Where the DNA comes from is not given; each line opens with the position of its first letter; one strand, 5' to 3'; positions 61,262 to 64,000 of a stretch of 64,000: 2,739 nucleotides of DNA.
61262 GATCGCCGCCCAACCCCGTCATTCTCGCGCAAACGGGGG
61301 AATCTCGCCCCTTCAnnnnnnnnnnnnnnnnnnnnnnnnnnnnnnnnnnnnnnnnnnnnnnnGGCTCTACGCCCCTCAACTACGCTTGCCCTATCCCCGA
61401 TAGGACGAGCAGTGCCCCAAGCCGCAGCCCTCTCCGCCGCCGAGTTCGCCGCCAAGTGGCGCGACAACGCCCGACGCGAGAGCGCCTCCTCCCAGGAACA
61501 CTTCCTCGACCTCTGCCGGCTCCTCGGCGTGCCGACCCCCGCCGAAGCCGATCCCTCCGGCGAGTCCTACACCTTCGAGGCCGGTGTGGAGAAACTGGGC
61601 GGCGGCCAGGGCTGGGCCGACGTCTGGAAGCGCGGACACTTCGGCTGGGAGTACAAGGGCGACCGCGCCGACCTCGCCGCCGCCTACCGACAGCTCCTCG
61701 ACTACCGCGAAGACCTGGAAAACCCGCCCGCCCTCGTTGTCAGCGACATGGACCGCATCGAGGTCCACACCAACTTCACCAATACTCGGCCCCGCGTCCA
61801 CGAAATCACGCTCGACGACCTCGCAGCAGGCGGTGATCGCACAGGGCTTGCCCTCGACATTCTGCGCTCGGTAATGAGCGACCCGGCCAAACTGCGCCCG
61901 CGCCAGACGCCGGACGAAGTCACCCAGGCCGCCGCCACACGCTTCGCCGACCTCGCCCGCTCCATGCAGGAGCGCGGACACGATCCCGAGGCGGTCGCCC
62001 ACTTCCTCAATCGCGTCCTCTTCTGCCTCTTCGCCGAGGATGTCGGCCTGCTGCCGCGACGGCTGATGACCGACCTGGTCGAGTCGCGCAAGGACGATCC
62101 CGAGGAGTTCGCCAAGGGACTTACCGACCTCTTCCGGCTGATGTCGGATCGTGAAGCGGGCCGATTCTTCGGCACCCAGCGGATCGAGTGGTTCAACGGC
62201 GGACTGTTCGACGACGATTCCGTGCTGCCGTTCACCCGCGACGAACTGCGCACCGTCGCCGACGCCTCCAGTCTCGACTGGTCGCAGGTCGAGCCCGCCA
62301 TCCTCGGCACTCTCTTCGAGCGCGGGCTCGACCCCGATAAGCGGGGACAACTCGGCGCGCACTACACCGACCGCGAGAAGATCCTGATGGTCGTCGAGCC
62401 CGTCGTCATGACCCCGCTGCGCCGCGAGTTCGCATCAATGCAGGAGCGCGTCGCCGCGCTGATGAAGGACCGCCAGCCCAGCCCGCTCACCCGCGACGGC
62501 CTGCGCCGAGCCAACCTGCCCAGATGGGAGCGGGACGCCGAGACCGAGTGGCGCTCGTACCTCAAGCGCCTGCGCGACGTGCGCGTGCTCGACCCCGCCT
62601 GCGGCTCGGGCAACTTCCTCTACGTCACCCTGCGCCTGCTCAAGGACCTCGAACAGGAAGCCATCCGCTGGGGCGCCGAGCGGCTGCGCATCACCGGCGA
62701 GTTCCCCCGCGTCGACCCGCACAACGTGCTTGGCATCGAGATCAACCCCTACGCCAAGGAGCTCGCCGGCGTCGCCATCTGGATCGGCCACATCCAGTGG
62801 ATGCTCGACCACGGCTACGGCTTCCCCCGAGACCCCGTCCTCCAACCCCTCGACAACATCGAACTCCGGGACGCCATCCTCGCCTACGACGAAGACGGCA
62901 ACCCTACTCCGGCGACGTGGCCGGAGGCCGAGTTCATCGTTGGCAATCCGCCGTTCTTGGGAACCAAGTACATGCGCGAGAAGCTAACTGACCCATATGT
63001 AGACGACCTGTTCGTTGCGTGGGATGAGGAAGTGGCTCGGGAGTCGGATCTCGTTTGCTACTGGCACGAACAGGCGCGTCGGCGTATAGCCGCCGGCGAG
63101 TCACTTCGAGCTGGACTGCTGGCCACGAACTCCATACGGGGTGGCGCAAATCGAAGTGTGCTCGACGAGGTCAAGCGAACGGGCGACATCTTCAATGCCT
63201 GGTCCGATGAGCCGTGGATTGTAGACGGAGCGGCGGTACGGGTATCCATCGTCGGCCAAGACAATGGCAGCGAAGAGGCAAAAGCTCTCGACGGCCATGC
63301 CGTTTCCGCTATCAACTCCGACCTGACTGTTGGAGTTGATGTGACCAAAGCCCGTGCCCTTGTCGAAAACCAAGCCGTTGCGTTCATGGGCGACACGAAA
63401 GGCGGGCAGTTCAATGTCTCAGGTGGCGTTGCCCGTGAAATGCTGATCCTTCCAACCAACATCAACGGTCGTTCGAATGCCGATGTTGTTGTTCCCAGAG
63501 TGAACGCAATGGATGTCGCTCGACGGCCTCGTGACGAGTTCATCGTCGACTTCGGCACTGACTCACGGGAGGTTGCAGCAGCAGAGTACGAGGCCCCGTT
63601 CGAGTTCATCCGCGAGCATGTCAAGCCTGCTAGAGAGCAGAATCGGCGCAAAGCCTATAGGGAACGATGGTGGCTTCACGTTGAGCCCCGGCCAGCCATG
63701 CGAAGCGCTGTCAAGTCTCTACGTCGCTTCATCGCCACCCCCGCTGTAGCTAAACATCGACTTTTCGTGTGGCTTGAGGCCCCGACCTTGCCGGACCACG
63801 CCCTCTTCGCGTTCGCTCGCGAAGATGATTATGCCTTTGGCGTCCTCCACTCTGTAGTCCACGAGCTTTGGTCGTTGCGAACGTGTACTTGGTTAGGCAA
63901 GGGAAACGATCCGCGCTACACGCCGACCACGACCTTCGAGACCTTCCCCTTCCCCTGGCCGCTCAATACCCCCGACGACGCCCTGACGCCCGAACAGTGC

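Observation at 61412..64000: MmeI-family type IIL restriction-modification gene with an abrupt GC drop mid-gene (possible domain swap), truncated by the window edge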

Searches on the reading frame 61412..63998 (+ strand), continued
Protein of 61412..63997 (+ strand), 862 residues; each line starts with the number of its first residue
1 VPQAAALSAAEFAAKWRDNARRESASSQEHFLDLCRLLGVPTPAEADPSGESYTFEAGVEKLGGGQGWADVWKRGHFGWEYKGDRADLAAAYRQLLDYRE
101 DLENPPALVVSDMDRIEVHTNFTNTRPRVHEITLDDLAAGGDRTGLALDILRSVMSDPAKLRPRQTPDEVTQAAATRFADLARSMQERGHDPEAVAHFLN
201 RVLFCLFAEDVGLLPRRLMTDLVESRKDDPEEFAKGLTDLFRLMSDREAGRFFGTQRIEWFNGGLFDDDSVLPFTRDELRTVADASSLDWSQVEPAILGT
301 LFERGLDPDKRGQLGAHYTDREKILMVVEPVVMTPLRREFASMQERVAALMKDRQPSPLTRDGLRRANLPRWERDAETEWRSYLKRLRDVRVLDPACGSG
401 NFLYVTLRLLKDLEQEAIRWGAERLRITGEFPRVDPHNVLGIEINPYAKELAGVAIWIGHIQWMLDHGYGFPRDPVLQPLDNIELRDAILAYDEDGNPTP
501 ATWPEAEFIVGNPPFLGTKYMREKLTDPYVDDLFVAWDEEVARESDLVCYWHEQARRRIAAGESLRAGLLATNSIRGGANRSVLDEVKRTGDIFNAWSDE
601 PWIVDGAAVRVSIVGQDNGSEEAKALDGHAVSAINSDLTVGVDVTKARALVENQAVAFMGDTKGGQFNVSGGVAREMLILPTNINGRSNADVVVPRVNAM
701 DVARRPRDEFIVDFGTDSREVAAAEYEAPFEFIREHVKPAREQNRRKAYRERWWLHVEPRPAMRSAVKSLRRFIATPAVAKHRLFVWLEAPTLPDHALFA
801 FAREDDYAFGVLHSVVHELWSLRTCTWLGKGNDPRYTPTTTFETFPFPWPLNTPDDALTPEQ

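Call 54: search_protein_families(library=pfam, proteins=[P0001, L002:3196-3549:+, P0006], max_evalue=0.01)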
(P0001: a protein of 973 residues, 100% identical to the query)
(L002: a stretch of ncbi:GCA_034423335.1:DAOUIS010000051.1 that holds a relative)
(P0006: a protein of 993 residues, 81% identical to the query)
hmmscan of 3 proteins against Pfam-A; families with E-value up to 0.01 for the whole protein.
P0001 (973 aa): 4 families
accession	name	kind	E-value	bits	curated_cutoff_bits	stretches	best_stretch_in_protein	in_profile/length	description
PF20473.4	MmeI_Mtase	-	1.5e-28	100.1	27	1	376-620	7-252/259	MmeI, DNA-methyltransferase domain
PF20465.4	MmeI_hel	-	4.3e-15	56.7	27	1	194-266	2-75/75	MmeI, helicase spacer domain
PF20466.3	MmeI_TRD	-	1.6e-05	24.8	27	1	787-848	146-205/207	MmeI, target recognition domain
PF02384.22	N6_Mtase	-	0.0056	16.5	20.4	0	389-525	47-144/311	N-6 DNA Methylase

L002:3196-3549:+ (117 aa): 0 families

P0006 (993 aa): 4 families
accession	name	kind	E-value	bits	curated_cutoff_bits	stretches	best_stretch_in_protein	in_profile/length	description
PF20473.4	MmeI_Mtase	-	5.6e-26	91.7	27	1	399-639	8-249/259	MmeI, DNA-methyltransferase domain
PF20465.4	MmeI_hel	-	6e-15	56.2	27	1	217-288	3-75/75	MmeI, helicase spacer domain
PF20464.3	MmeI_N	-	2e-10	41.7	27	1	31-208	3-179/181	MmeI, N-terminal domain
PF20466.3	MmeI_TRD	-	0.00017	21.4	27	1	809-870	146-205/207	MmeI, target recognition domain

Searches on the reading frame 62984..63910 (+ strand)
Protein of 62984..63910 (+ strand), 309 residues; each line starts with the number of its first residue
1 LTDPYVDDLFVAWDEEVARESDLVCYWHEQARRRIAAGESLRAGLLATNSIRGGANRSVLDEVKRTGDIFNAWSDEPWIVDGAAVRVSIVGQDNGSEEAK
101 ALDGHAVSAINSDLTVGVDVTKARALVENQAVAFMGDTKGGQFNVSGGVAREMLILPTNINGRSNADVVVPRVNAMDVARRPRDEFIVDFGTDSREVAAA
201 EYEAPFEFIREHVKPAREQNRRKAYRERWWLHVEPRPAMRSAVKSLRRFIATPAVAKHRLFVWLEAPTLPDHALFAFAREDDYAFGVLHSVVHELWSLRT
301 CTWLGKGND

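Call 43: find_homologous_proteins(query=window:62984-63910:+, max_evalue=1e-10)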
Query seq(309 aa) (309 aa): 1770 proteins with E <= 1e-10 among 8000 candidates; the best 120 are listed.
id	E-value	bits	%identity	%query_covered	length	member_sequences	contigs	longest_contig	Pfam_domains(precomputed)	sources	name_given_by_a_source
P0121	2.9e-134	465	70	100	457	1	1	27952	-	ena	-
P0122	4.2e-128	445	65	98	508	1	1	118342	PF20466.4,PF20473.5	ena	-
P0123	1.7e-127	443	65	98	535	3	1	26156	PF20466.4,PF20473.5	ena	-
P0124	4.2e-126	439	64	100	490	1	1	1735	PF20473.5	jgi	jgi:type II restriction/modification system DNA methylase subunit YeeA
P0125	1.3e-124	434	71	90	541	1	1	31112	PF20473.5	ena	-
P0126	2.7e-124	433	65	98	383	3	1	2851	PF20473.5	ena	-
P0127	1.4e-121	424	61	100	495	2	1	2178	PF20473.5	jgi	jgi:type II restriction/modification system DNA methylase subunit YeeA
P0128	2.0e-121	423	61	100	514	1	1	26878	PF07669.18,PF20467.4,PF20473.5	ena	-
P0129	3.1e-121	423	65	93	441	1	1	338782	-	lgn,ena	-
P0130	3.4e-121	422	63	100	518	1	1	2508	PF20466.4,PF20473.5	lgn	-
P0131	1.9e-118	413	60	100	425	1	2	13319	PF20466.4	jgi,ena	-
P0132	1.9e-118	413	59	100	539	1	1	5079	PF20473.5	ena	-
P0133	2.0e-118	413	61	100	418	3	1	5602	PF20473.5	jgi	-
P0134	4.5e-118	412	61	98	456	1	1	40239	PF20466.4,PF20473.5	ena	-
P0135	1.6e-117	410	59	100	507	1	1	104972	PF20466.4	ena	-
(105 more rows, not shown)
